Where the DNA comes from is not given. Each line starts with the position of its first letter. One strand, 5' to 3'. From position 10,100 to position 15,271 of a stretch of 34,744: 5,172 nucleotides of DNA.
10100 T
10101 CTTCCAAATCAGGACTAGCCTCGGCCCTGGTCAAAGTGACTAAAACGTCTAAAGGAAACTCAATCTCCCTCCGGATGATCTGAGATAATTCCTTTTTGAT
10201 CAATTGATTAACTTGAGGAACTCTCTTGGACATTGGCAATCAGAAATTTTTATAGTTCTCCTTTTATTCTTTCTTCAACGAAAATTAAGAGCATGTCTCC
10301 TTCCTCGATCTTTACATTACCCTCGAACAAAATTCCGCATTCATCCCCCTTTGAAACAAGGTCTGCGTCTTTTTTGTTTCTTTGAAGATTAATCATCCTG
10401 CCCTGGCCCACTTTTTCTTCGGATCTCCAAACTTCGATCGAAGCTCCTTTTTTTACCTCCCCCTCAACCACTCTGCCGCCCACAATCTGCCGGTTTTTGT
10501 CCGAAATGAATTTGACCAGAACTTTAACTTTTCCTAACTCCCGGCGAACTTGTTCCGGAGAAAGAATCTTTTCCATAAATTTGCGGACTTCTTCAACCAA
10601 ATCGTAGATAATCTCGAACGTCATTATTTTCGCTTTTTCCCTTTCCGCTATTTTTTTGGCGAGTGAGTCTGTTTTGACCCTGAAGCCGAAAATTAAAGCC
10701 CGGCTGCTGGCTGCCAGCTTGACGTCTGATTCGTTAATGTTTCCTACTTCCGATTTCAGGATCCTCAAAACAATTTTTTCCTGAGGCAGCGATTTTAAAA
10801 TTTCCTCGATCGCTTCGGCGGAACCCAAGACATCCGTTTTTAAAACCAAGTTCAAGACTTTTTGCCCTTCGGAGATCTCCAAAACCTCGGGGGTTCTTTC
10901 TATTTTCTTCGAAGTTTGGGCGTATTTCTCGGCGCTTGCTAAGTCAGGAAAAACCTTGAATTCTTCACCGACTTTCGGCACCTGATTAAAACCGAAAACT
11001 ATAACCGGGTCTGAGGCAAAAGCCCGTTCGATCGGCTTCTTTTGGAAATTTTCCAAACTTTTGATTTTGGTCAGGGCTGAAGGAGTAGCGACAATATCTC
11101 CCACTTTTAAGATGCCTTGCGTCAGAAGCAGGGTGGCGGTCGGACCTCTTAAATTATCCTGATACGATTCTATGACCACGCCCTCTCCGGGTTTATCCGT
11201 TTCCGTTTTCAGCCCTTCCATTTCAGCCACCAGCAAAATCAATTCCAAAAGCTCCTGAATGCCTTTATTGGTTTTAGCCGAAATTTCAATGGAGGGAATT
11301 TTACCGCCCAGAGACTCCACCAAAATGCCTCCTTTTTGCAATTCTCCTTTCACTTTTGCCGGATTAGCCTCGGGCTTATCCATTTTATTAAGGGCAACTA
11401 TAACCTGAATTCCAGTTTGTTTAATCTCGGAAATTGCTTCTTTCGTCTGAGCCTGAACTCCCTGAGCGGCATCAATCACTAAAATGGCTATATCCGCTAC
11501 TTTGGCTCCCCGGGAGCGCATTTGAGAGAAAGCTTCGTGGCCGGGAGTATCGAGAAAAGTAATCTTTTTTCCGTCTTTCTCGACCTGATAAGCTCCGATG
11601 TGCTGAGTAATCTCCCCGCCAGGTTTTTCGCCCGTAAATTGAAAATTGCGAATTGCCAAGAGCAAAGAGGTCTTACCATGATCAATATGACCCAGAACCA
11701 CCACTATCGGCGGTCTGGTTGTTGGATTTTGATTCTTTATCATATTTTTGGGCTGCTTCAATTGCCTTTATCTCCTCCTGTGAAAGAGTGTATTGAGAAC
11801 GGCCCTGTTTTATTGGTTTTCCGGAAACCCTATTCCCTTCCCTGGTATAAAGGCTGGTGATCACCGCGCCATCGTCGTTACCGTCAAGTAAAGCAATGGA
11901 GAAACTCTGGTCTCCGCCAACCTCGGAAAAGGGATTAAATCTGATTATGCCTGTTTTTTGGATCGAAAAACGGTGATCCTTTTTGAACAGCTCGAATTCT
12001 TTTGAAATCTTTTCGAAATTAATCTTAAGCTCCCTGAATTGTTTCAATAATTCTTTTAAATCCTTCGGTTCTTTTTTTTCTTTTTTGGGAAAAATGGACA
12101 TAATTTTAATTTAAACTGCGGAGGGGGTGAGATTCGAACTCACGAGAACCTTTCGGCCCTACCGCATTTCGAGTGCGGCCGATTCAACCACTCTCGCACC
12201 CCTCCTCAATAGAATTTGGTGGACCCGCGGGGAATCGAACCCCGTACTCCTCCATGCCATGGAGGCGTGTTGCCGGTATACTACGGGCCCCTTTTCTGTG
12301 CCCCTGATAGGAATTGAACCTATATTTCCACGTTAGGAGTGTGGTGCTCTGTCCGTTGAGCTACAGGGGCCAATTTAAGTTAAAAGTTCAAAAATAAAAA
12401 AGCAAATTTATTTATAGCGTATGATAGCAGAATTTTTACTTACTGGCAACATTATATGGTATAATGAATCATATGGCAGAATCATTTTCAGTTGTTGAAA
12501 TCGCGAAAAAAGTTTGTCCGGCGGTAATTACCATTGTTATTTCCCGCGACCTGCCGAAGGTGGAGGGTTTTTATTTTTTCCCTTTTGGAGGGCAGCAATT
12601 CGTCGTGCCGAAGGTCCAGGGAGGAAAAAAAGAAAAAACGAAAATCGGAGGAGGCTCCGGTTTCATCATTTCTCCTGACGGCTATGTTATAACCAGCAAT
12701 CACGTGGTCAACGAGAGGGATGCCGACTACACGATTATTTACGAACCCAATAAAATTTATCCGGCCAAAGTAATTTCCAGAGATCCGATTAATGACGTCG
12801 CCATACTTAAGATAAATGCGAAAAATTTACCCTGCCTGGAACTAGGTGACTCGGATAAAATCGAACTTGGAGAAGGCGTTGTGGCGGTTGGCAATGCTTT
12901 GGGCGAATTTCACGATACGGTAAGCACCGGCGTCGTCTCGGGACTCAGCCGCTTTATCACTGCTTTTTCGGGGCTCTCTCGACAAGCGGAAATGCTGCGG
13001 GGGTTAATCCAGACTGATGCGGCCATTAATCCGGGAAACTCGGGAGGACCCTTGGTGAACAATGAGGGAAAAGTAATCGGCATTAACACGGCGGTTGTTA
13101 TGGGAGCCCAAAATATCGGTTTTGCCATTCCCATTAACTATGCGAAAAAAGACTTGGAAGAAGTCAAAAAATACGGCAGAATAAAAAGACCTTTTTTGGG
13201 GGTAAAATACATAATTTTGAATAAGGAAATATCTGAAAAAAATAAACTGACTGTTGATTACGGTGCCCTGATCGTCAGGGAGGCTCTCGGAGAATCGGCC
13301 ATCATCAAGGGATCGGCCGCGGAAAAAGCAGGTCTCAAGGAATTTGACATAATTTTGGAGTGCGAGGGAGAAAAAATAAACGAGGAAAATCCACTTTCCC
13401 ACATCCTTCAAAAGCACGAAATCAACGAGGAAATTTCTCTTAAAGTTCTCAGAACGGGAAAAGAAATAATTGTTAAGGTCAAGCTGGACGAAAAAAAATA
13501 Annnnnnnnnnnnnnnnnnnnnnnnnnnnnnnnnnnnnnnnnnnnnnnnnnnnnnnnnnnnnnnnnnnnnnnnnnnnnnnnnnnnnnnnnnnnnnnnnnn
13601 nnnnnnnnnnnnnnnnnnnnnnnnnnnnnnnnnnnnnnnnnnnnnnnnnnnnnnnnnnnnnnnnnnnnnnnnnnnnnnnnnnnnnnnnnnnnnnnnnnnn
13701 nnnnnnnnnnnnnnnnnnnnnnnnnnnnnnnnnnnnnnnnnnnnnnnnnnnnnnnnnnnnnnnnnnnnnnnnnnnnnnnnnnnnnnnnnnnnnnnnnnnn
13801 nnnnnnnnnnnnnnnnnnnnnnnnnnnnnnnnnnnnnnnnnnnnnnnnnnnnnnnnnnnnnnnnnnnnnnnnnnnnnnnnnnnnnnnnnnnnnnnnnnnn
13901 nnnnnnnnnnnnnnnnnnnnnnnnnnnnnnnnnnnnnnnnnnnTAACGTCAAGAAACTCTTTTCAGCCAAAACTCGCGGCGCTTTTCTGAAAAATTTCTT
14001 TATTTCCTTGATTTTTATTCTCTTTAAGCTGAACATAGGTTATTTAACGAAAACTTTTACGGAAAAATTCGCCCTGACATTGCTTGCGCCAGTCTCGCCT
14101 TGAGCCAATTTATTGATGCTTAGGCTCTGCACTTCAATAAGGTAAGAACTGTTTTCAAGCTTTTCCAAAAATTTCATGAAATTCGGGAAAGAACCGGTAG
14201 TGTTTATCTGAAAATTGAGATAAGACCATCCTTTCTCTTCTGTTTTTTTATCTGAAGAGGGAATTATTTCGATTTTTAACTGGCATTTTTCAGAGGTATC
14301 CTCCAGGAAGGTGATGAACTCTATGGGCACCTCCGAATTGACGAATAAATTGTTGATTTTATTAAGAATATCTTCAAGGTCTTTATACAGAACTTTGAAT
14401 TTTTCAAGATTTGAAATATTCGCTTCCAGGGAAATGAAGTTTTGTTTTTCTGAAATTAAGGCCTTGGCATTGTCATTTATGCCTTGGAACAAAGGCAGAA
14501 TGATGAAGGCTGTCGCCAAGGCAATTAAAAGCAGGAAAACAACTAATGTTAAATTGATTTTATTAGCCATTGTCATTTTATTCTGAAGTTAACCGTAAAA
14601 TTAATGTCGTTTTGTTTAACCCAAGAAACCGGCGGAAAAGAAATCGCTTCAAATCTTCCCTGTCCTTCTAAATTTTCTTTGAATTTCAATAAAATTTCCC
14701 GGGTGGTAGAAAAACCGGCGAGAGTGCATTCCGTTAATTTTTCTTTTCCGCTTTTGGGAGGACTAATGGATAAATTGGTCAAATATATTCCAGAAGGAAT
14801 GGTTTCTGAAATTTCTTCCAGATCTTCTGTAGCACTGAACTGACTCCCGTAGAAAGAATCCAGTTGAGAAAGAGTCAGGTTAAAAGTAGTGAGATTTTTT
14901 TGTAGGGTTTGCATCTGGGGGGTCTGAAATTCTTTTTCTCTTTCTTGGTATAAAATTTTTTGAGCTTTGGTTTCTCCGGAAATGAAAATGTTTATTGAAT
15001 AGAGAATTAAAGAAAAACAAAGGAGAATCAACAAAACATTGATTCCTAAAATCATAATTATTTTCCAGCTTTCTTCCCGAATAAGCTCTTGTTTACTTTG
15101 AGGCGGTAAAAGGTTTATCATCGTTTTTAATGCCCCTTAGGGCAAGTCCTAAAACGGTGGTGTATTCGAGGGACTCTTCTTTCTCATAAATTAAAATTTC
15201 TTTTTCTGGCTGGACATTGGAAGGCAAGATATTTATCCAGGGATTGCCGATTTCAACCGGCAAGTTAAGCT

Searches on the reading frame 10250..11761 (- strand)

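Call 12: search_protein_families(library=pfam, proteins=[window:10250-11761:-], max_evalue=0.001)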
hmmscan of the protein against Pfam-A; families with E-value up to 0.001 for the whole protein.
window:10250-11761:- (503 aa): 12 families
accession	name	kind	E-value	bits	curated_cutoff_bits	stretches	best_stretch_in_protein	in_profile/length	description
PF00009.33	GTP_EFTU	-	2.5e-37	128.8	26.5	1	19-177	5-184/188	Elongation factor Tu GTP binding domain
PF11987.13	IF-2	-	8.7e-31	106.7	27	1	282-392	7-116/117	Translation-initiation factor 2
PF22042.2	EF-G_D2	-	2.7e-18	66.3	27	1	193-270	3-83/84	Elongation factor G domain 2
PF01926.29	MMR_HSR1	-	9.5e-11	42.3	21.9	1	20-126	2-113/113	50S ribosome-binding GTPase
PF03144.31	GTP_EFTU_D2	-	2.1e-10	41.3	30.3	1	425-481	2-60/73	Elongation factor Tu domain 2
PF00071.28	Ras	-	2.1e-10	40.9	21.6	1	20-175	2-156/162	Ras family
PF02421.24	FeoB_N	-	2.9e-07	30.6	27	1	20-174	3-155/156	Ferrous iron transport protein B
PF08477.19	Roc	-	3.1e-07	31.1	27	1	20-128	2-119/119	Ras of Complex, Roc, domain of DAPkinase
PF14578.12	GTP_EFTU_D4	-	5.4e-06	26.7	23.8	1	410-491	3-85/86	Elongation factor Tu domain 4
PF00025.27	Arf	-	0.0001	22.3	22.3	1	15-173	12-168/174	ADP-ribosylation factor family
PF00350.29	Dynamin_N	-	0.00039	20.9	27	0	55-126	91-167/168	Dynamin family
PF09439.16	SRPRB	-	0.00089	19.1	25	0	17-142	3-135/178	Signal recognition particle receptor beta subunit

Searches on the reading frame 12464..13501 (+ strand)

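Call 12: search_protein_families(library=pfam, proteins=[window:12464-13501:+], max_evalue=0.001)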
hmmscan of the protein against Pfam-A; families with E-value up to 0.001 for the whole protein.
window:12464-13501:+ (345 aa): 6 families
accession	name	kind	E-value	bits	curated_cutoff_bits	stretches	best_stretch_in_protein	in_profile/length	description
PF13365.12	Trypsin_2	-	1.5e-33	117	27.6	1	64-207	1-144/144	Trypsin-like peptidase domain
PF00089.32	Trypsin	-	7.1e-17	62.4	20.6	1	65-228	28-217/220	Trypsin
PF13180.12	PDZ_2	-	4.5e-09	36.9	27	1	273-341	18-80/80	PDZ domain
PF10459.15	Peptidase_S46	-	0.00015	21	22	0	185-208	627-650/698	Peptidase S46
PF17820.7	PDZ_6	-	0.00032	20.8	27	1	279-330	4-54/54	PDZ domain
PF00595.29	PDZ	-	0.00073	20.3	23.2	0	279-329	31-81/81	PDZ domain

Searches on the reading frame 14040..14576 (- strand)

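Call 13: search_protein_families(library=pfam, proteins=[window:14040-14576:-], max_evalue=0.01)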
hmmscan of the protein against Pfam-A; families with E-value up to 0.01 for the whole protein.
window:14040-14576:- (178 aa): 2 families
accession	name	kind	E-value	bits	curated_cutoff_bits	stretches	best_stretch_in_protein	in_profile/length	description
PF04350.18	PilO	-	1.5e-05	25.6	22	1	40-176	8-141/145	Pilus assembly protein, PilO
PF10741.14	T2SSM_b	-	0.0004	20.7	21.7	1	108-176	40-110/111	Type II secretion system (T2SS), protein M subtype b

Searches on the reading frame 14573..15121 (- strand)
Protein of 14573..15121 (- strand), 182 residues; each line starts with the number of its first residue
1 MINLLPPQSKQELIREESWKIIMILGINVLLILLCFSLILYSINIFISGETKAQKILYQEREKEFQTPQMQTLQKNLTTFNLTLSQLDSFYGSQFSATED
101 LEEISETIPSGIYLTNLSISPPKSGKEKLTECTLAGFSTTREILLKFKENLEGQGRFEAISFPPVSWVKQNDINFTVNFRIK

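Call 13: search_protein_families(library=pfam, proteins=[window:14573-15121:-], max_evalue=0.01)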
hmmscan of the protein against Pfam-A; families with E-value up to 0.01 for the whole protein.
window:14573-15121:- (182 aa): 1 family
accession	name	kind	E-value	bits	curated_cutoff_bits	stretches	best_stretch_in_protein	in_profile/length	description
PF05137.18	PilN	-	1.1e-07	32.2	22.8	1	101-180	3-77/78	Fimbrial assembly protein (PilN)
